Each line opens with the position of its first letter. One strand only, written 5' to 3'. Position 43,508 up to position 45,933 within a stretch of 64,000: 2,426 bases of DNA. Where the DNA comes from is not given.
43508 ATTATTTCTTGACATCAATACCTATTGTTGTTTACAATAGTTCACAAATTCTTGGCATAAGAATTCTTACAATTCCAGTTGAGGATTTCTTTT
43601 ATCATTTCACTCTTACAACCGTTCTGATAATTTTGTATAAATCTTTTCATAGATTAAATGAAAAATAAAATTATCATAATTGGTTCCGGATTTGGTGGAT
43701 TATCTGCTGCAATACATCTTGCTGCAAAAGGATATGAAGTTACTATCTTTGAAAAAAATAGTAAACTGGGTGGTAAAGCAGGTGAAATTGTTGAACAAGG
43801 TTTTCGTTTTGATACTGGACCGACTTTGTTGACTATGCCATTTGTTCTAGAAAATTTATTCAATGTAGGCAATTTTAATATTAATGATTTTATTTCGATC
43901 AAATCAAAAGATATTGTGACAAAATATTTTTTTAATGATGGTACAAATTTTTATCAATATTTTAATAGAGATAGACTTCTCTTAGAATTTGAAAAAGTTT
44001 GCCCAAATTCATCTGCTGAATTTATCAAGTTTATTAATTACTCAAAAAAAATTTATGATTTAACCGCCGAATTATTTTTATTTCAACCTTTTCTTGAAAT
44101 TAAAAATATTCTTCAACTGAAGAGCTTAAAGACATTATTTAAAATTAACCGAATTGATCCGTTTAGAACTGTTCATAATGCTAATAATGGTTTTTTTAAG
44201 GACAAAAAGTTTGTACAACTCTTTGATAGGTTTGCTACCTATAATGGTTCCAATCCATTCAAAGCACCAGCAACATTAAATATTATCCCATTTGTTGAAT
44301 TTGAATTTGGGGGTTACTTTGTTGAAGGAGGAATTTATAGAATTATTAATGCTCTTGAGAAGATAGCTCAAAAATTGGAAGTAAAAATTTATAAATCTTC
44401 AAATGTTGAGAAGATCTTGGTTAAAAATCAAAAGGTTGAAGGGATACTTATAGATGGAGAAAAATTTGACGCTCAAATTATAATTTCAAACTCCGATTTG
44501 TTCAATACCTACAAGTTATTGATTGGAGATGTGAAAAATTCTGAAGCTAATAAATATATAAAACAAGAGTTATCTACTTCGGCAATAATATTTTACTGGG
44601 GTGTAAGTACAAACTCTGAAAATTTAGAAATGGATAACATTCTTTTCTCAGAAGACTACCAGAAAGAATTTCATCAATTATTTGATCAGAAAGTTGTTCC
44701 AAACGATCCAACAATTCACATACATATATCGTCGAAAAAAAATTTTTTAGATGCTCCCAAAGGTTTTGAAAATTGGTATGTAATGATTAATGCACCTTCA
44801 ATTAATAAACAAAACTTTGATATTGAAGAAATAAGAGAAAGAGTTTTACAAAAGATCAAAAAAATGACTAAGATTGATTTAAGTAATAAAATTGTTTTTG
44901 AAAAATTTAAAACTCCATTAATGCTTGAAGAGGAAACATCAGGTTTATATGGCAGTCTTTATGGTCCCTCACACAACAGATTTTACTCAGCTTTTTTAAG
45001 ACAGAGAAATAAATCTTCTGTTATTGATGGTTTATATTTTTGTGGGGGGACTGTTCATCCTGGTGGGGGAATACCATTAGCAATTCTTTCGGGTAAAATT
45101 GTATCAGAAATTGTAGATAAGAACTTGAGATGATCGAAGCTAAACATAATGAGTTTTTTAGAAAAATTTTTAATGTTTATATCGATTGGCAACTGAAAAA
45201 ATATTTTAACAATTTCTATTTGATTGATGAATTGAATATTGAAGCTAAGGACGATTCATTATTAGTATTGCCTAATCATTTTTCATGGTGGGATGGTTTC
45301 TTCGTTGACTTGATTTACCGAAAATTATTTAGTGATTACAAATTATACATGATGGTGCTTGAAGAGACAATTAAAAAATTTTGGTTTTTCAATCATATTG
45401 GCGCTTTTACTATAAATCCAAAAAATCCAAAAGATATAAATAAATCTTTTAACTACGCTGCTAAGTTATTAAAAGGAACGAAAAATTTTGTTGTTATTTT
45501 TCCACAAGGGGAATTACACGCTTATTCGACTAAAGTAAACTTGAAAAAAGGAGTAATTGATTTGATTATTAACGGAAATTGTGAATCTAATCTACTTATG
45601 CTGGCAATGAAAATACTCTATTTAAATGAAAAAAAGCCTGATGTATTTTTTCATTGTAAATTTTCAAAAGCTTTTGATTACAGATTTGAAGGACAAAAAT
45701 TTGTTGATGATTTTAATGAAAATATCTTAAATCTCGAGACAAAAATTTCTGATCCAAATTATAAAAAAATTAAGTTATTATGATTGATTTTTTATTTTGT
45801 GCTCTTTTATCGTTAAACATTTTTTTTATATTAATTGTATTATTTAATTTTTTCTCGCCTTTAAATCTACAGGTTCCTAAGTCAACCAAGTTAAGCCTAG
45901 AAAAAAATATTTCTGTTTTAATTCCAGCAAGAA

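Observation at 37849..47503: Eight-gene carotenoid operon predicted to make a glycosylated, acylated (possibly keto/monocyclic) carotenoid, headed by a TonB-like OMP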

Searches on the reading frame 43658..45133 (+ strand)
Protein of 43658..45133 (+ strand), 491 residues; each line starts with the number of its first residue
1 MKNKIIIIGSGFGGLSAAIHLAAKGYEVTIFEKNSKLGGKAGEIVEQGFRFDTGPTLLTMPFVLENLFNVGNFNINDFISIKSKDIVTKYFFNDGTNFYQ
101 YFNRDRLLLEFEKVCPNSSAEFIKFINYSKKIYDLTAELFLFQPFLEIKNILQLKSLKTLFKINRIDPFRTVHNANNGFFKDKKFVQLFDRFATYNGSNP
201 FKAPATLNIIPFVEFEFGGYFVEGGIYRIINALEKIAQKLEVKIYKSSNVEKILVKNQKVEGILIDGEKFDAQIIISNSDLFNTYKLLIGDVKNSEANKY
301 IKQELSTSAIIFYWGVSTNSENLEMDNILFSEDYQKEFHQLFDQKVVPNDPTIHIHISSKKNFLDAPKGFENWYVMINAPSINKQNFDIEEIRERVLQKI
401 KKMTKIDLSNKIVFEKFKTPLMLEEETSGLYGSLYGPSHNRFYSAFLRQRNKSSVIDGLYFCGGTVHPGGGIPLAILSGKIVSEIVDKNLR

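Call 3: search_protein_families(library=pfam, proteins=[window:43658-45133:+], max_evalue=0.01)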
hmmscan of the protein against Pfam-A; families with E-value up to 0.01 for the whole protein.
window:43658-45133:+ (491 aa): 15 families
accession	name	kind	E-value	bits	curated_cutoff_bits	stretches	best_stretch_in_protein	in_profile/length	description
PF01593.30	Amino_oxidase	-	9.4e-24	84.9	19.8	1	13-484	2-440/443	Flavin containing amine oxidoreductase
PF13450.12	NAD_binding_8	-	5.6e-15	55.8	21.9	1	7-60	1-54/68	NAD(P)-binding Rossmann-like domain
PF01266.30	DAO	-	7.6e-12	45.8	27.9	1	4-48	1-49/353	FAD dependent oxidoreductase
PF07992.20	Pyr_redox_2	-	4.1e-08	33.4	26.1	1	4-35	2-33/291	Pyridine nucleotide-disulphide oxidoreductase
PF00890.30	FAD_binding_2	-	7.5e-08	32.4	20.4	1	5-40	2-37/414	FAD binding domain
PF03486.20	HI0933_like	-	1.4e-07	31.7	50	1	4-40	2-38/244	HI0933-like protein Rossmann domain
PF01946.23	Thi4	-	2.6e-06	27.3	26.2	1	3-41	18-57/235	Thi4 family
PF00070.33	Pyr_redox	-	3.4e-06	27.9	22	1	4-39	1-36/82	Pyridine nucleotide-disulphide oxidoreductase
PF12831.13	FAD_oxidored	-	1.6e-05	24.8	27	1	5-41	2-38/416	FAD dependent oxidoreductase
PF06100.17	MCRA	-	0.0015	17.9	23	1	3-60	2-65/495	MCRA family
PF13738.12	Pyr_redox_3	-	0.0017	18.1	30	0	6-34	1-30/305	Pyridine nucleotide-disulphide oxidoreductase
PF03721.20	UDPG_MGDP_dh_N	-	0.0039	17.2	27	0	4-35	2-33/187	UDP-glucose/GDP-mannose dehydrogenase family, NAD binding domain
PF01494.25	FAD_binding_3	-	0.0043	16.8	22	0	4-36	3-35/349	FAD binding domain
PF01134.28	GIDA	-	0.0063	16.1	22.1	0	4-35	1-32/391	Glucose inhibited division protein A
PF13454.12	NAD_binding_9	-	0.0076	16.7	21.8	0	6-39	1-38/155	FAD-NAD(P)-binding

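Call 4: search_protein_families(library=ncbifam, proteins=[window:43658-45133:+], max_evalue=0.01)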
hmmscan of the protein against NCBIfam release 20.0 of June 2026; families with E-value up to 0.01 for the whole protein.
window:43658-45133:+ (491 aa): 98 families (the best 25 are shown)
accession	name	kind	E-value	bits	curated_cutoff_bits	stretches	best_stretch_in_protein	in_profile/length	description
NF042421.1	hydcarot_desat_CrtD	equivalog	1.9e-134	448.8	500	1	4-488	3-485/487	1-hydroxycarotenoid 3,4-desaturase CrtD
TIGR02734.1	crtI_fam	subfamily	1.4e-101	340.7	238.1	1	6-489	2-491/504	phytoene desaturase family protein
NF058655.1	CrtID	equivalog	1.2e-92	311.3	640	1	5-483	1-478/478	bifunctional phytoene desaturase/3,4-desaturase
NF045637.1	carotdesatCrtDProt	equivalog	2.1e-92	310.2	580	1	5-485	1-481/485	1-hydroxycarotenoid 3,4-desaturase CrtD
TIGR02730.1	carot_isom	equivalog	1.9e-23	83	586.9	1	5-483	3-485/493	carotenoid isomerase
TIGR02733.1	desat_CrtD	equivalog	4.3e-16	58.7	549.7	2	3-57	2-56/492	C-3',4' desaturase CrtD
NF045689.1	BCarotKetCrtO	equivalog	6.1e-15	54.8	1000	1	4-306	5-324/563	beta-carotene ketolase CrtO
NF005560.0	PRK07233.1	equivalog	5.1e-14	51.9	252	2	4-49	2-47/435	hypothetical protein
NF004789.0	PRK06134.1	subfamily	1.1e-10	40.7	747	1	4-40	14-50/581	FAD-dependent oxidoreductase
NF005548.0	PRK07208.1-4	equivalog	2.1e-10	39.8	389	1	2-55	3-56/488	hypothetical protein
TIGR03467.1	HpnE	equivalog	4.7e-10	39.4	283.05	1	5-55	1-53/430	hydroxysqualene dehydroxylase HpnE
TIGR00275.1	TIGR00275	subfamily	2.8e-09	36.3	183.8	1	5-40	1-36/401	aminoacetone oxidase family FAD-binding enzyme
NF006254.0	PRK08401.1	equivalog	2.9e-09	36.1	726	2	4-36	3-35/466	L-aspartate oxidase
NF009410.0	PRK12771.1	subfamily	8.5e-09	34.5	516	1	4-39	140-175/566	NAD(P)-binding protein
TIGR00562.1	proto_IX_ox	equivalog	9.5e-09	34.3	97.85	1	2-58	2-60/470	protoporphyrinogen oxidase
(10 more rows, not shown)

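Call 69: search_solved_structures(query=window:43658-45130:+, max_evalue=1e-10)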
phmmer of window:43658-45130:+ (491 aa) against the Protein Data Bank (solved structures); distinct sequences matched with E-value up to 1e-10: 3.
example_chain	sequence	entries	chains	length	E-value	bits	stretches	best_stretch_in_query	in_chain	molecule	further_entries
4rep_A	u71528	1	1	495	3e-114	385.6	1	1-488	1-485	Gamma-carotene desaturase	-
4dgk_A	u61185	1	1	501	2.1e-55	191.6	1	6-484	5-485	Phytoene dehydrogenase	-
3ka7_A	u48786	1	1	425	5.6e-13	51.7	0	209-297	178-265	Oxidoreductase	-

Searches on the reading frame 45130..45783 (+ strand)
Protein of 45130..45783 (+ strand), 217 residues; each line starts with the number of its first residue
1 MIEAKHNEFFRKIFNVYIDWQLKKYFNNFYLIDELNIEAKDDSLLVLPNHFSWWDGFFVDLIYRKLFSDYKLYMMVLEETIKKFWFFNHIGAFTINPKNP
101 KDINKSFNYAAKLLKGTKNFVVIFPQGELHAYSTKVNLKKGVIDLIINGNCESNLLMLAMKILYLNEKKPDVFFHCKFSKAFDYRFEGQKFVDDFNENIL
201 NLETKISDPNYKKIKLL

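Call 3: search_protein_families(library=pfam, proteins=[window:45130-45783:+], max_evalue=0.01)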
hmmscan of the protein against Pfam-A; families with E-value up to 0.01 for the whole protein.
window:45130-45783:+ (217 aa): 1 family
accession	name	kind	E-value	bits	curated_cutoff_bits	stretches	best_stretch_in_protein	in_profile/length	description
PF01553.26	Acyltransferase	-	2.2e-10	40.9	23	1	41-148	13-121/132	Acyltransferase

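Call 4: search_protein_families(library=ncbifam, proteins=[window:45130-45783:+], max_evalue=0.01)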
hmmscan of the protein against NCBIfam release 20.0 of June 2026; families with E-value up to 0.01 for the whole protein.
window:45130-45783:+ (217 aa): 3 families
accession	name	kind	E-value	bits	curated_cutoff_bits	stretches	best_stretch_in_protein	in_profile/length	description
TIGR00530.1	AGP_acyltrn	subfamily_domain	6.1e-06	26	102.95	1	40-148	14-119/130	1-acylglycerol-3-phosphate O-acyltransferase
NF006386.0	PRK08633.1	equivalog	3.6e-05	21.7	1221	1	32-142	432-535/1147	acyl-[ACP]--phospholipid O-acyltransferase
NF005959.0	PRK08043.1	equivalog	0.0028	16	886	1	38-134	24-113/719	bifunctional acyl-ACP--phospholipid O-acyltransferase/long-chain-fatty-acid--ACP ligase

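Call 47: find_homologous_proteins(query=window:45130-45780:+, max_evalue=0.00001)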
Query window:45130-45780:+ (217 aa): 64 proteins with E <= 0.00001 among 175 candidates.
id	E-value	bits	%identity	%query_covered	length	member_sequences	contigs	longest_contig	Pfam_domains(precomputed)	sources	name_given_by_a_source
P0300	1.2e-140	485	100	100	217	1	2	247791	PF01553.27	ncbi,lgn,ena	-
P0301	4.9e-81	290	63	100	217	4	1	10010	PF01553.27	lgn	-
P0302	2.1e-77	278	63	100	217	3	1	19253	PF01553.27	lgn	-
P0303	5.8e-77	277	63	96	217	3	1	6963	PF01553.27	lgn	-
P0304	7.3e-76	273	63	98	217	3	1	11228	PF01553.27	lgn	-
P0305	6.8e-74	267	59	99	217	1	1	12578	PF01553.27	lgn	-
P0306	3.8e-73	264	60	98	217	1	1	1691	PF01553.27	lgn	-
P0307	6.9e-71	257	57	100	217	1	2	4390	PF01553.27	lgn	-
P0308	7.0e-71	257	58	100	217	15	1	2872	PF01553.27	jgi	-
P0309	1.0e-69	253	58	100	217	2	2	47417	PF01553.27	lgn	-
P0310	1.0e-68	250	57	100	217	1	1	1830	PF01553.27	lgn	-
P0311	6.7e-68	247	59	95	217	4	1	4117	PF01553.27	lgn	-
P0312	8.9e-67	243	57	100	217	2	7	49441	PF01553.27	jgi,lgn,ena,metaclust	jgi:1-acyl-sn-glycerol-3-phosphate acyltransferase|metaclust:\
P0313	5.0e-66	241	57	100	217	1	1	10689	PF01553.27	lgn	-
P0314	6.5e-66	240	55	100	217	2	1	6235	PF01553.27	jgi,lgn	jgi:hypothetical protein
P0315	5.2e-55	205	50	95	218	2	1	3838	PF01553.27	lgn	-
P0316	3.8e-54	202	49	95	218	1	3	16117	PF01553.27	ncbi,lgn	-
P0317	1.5e-50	190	48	94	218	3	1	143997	PF01553.27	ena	-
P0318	1.2e-49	187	47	94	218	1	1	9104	PF01553.27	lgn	-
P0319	7.6e-43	165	38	98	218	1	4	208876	PF01553.27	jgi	jgi:1-acyl-sn-glycerol-3-phosphate acyltransferase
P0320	1.2e-42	164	39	84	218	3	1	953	PF01553.27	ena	-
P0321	3.7e-38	150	43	83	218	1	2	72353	PF01553.27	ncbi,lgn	-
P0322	6.5e-38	149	42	96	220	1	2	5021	PF01553.27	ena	-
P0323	9.1e-38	148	40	93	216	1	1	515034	PF01553.27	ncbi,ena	-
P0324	1.1e-37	148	38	98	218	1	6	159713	PF01553.27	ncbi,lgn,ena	-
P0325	1.3e-37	148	40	93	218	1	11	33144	PF01553.27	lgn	-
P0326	2.3e-37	147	47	82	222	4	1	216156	PF01553.27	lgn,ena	-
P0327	6.9e-37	146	38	97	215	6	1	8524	PF01553.27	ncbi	-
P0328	3.8e-35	140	37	98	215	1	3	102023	PF01553.27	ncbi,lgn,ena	-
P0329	6.4e-35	139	43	79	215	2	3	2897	PF01553.27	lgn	-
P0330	8.2e-35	139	37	89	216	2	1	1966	PF01553.27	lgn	-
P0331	1.3e-34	138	40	81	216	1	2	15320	PF01553.27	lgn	-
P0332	2.3e-34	137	40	82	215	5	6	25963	PF01553.27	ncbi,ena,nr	ncbi:MAG: lysophospholipid acyltransferase family protein [Ignavibacteriae bacterium]|nr:lysophospho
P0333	4.4e-34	136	39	79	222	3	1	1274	PF01553.27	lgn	-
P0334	4.5e-34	136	38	96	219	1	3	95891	PF01553.27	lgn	-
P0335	4.7e-34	136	42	82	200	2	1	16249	PF01553.27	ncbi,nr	ncbi:MAG TPA: lysophospholipid acyltransferase family protein, partial [Ignavibacteria bacterium]|nr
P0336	8.2e-33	132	35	94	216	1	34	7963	PF01553.27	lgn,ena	-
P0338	8.9e-31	126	43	65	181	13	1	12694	PF01553.27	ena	-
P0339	1.4e-30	125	41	82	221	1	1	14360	PF01553.27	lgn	-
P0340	9.4e-30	122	42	65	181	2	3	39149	PF01553.27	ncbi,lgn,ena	-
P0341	9.6e-29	119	36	95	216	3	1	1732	PF01553.27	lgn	-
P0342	1.9e-26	111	40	79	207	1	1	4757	PF01553.27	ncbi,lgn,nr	ncbi:MAG: glycerol acyltransferase [Sphingobacteriaceae bacterium]|nr:MAG: glycerol acyltransferase 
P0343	6.7e-25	106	40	79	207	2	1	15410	PF01553.27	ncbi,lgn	ncbi:MAG TPA: lysophospholipid acyltransferase family protein [Pelobium sp.]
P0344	9.2e-25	106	41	79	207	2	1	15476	PF01553.27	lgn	-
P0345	9.4e-25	106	39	79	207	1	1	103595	PF01553.27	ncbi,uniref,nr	ncbi:lysophospholipid acyltransferase family protein [Pedobacter sp. SD-b]|uniref:Lysophospholipid a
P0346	2.1e-24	105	36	85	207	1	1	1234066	PF01553.27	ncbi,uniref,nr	ncbi:lysophospholipid acyltransferase family protein [Pedobacter cryophilus]|uniref:Glycerol acyltra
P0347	2.4e-24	105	39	82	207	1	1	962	PF01553.27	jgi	jgi:1-acyl-sn-glycerol-3-phosphate acyltransferase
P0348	3.7e-24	104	39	79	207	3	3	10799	PF01553.27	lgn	-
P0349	3.9e-24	104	38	79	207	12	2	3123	PF01553.27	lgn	-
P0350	9.0e-24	103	38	79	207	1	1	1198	PF01553.27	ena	-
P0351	1.9e-22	98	37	78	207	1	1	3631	PF01553.27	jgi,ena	-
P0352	2.5e-22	98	40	79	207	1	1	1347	PF01553.27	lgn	-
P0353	9.5e-22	96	36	78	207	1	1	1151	PF01553.27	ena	-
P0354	2.6e-21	95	35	79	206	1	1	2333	PF01553.27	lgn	-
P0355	2.7e-21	95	34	79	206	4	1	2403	PF01553.27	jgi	-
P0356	4.7e-21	94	36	79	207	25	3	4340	PF01553.27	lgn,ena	-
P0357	5.7e-21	94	39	64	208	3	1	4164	PF01553.27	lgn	-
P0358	7.9e-21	93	35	79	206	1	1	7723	PF01553.27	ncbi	-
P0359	2.6e-20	91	34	79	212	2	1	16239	PF01553.27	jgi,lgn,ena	-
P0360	7.5e-20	90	34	79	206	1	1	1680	PF01553.27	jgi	-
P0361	3.7e-19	88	33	79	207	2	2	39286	PF01553.27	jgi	jgi:1-acyl-sn-glycerol-3-phosphate acyltransferase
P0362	6.1e-19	87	34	79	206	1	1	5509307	PF01553.27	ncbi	ncbi:lysophospholipid acyltransferase family protein [Mucilaginibacter sp. AW1-3]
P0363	2.0e-18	85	34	79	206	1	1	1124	PF01553.27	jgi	jgi:1-acyl-sn-glycerol-3-phosphate acyltransferase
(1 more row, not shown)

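Call 48: find_encoding_contigs(protein=P0346, flank=9000, max_places=1)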
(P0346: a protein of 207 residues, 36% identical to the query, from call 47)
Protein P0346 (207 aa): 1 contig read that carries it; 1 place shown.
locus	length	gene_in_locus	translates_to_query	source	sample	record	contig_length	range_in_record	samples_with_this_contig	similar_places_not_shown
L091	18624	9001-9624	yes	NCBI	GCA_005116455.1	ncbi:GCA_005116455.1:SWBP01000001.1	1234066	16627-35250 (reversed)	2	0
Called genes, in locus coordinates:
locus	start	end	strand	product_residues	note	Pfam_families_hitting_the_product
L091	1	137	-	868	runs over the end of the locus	PF13205:Big_5 (faint), PF00932:LTD, PF13860:FlgD_ig (faint), PF00932:LTD, PF13585:CHU_C (weak)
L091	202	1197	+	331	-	PF01118:Semialdhyde_dh, PF02774:Semialdhyde_dhC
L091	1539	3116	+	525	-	PF00078:RVT_1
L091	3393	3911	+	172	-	PF13302:Acetyltransf_3 (weak), PF00583:Acetyltransf_1, PF13508:Acetyltransf_7 (weak)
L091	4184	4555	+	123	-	-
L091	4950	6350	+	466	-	PF02113:Peptidase_S13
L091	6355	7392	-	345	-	PF00512:HisKA (weak), PF13581:HATPase_c_2 (faint), PF02518:HATPase_c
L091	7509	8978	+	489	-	PF01266:DAO (weak), PF01593:Amino_oxidase, PF03486:HI0933_like (faint), PF13450:NAD_binding_8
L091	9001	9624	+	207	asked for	PF01553:Acyltransferase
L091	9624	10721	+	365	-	PF13506:Glyco_transf_21 (weak), PF00535:Glycos_transf_2, PF13641:Glyco_tranf_2_3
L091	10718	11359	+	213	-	PF04240:Caroten_synth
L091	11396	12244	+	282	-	PF02401:LYTB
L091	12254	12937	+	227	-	PF00487:FA_desaturase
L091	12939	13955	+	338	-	PF00762:Ferrochelatase, PF01903:CbiX (faint)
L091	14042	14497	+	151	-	PF09722:Xre_MbcA_ParS_C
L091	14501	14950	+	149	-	PF08808:RES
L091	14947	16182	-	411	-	PF04413:Glycos_transf_N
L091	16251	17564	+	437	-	PF03446:NAD_binding_2 (faint), PF03721:UDPG_MGDP_dh_N, PF03807:F420_oxidored (faint), PF00984:UDPG_MGDP_dh, PF03720:UDPG_MGDP_dh_C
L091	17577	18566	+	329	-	PF01073:3Beta_HSD (weak), PF01370:Epimerase, PF02719:Polysacc_synt_2 (faint), PF04321:RmlD_sub_bind, PF16363:GDP_Man_Dehyd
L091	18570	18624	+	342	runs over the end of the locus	PF00106:adh_short (faint), PF01073:3Beta_HSD, PF01370:Epimerase, PF02719:Polysacc_synt_2 (weak), PF04321:RmlD_sub_bind (weak), PF07993:NAD_binding_4 (faint), PF16363:GDP_Man_Dehyd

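Call 49: find_encoding_contigs(protein=P0323, flank=9000, max_places=1)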
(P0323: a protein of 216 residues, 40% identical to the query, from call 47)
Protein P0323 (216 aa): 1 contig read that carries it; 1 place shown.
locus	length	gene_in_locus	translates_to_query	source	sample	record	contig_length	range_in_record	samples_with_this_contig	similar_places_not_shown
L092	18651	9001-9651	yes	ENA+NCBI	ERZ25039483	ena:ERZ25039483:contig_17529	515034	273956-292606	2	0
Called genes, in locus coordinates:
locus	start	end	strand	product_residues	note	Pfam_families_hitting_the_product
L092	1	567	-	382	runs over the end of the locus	PF03977:OAD_beta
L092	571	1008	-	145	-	PF25917:BSH_RND (faint), PF00364:Biotin_lipoyl, PF25973:BSH_CzcB (faint), PF25984:BSH_YknX (weak)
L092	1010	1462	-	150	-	-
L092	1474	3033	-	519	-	PF01039:Carboxyl_trans, PF03255:ACCA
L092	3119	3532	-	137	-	PF00903:Glyoxalase, PF13468:Glyoxalase_3, PF13669:Glyoxalase_4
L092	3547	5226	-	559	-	PF01642:MM_CoA_mutase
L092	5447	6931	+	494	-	PF00070:Pyr_redox (faint), PF00890:FAD_binding_2 (weak), PF01266:DAO (weak), PF01593:Amino_oxidase, PF03486:HI0933_like (faint), PF07992:Pyr_redox_2 (faint), PF13450:NAD_binding_8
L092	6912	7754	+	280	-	PF00494:SQS_PSY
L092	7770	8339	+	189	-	-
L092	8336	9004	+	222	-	PF18916:Lycopene_cyc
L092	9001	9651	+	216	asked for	PF01553:Acyltransferase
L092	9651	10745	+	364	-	PF13506:Glyco_transf_21, PF00535:Glycos_transf_2, PF10111:Glyco_tranf_2_2, PF13641:Glyco_tranf_2_3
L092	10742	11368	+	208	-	PF04240:Caroten_synth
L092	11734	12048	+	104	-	PF00487:FA_desaturase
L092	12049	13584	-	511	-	PF00512:HisKA, PF02518:HATPase_c, PF00072:Response_reg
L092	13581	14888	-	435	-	PF01590:GAF, PF13185:GAF_2, PF13492:GAF_3 (weak), PF02518:HATPase_c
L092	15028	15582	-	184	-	-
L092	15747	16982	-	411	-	PF17874:TPR_MalT (faint), PF00515:TPR_1 (faint), PF07719:TPR_2 (faint), PF13424:TPR_12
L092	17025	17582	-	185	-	-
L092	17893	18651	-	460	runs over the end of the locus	PF00158:Sigma54_activat, PF14532:Sigma54_activ_2, PF01078:Mg_chelatase (faint), PF07728:AAA_5 (weak), PF02954:HTH_8 (faint), PF25601:AAA_lid_14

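Call 50: find_encoding_contigs(protein=P0326, flank=9000, max_places=1)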
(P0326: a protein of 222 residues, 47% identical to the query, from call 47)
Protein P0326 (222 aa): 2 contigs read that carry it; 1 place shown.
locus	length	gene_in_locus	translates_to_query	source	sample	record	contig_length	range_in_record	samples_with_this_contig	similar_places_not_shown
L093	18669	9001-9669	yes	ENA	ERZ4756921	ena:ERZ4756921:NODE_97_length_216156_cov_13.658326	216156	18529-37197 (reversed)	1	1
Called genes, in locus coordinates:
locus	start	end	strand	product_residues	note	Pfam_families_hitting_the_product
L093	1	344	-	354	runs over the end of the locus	PF00146:NADHdh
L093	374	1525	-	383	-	PF00346:Complex1_49kDa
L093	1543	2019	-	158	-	PF00329:Complex1_30kDa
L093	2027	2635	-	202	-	PF01058:Oxidored_q6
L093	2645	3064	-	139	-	PF00507:Oxidored_q4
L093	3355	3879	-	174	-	-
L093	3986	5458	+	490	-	PF00070:Pyr_redox (faint), PF01266:DAO (faint), PF01593:Amino_oxidase, PF07992:Pyr_redox_2 (faint), PF13450:NAD_binding_8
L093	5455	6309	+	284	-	PF00494:SQS_PSY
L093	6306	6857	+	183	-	-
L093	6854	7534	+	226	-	PF18916:Lycopene_cyc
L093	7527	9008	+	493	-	PF01266:DAO (faint), PF01593:Amino_oxidase, PF03486:HI0933_like (faint), PF13450:NAD_binding_8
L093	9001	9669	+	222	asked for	PF01553:Acyltransferase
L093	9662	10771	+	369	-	PF13506:Glyco_transf_21, PF00535:Glycos_transf_2, PF10111:Glyco_tranf_2_2, PF13641:Glyco_tranf_2_3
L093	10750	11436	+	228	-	PF04240:Caroten_synth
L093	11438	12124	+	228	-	PF00487:FA_desaturase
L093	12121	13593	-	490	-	PF01026:TatD_DNase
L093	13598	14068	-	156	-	PF00578:AhpC-TSA, PF08534:Redoxin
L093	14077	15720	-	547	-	PF05496:RuvB_N (faint), PF13177:DNA_pol3_delta2, PF00004:AAA, PF07728:AAA_5 (faint), PF22608:DNAX_ATPase_lid, PF12169:DNA_pol3_gamma3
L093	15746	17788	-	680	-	PF12838:Fer4_7 (faint), PF13183:Fer4_8 (faint), PF13534:Fer4_17 (faint), PF12797:Fer4_2 (faint), PF13187:Fer4_9, PF13237:Fer4_10 (weak), PF13484:Fer4_16 (faint), PF02754:CCG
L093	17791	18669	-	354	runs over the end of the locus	PF02463:SMC_N (weak), PF00005:ABC_tran, PF13304:AAA_21 (faint)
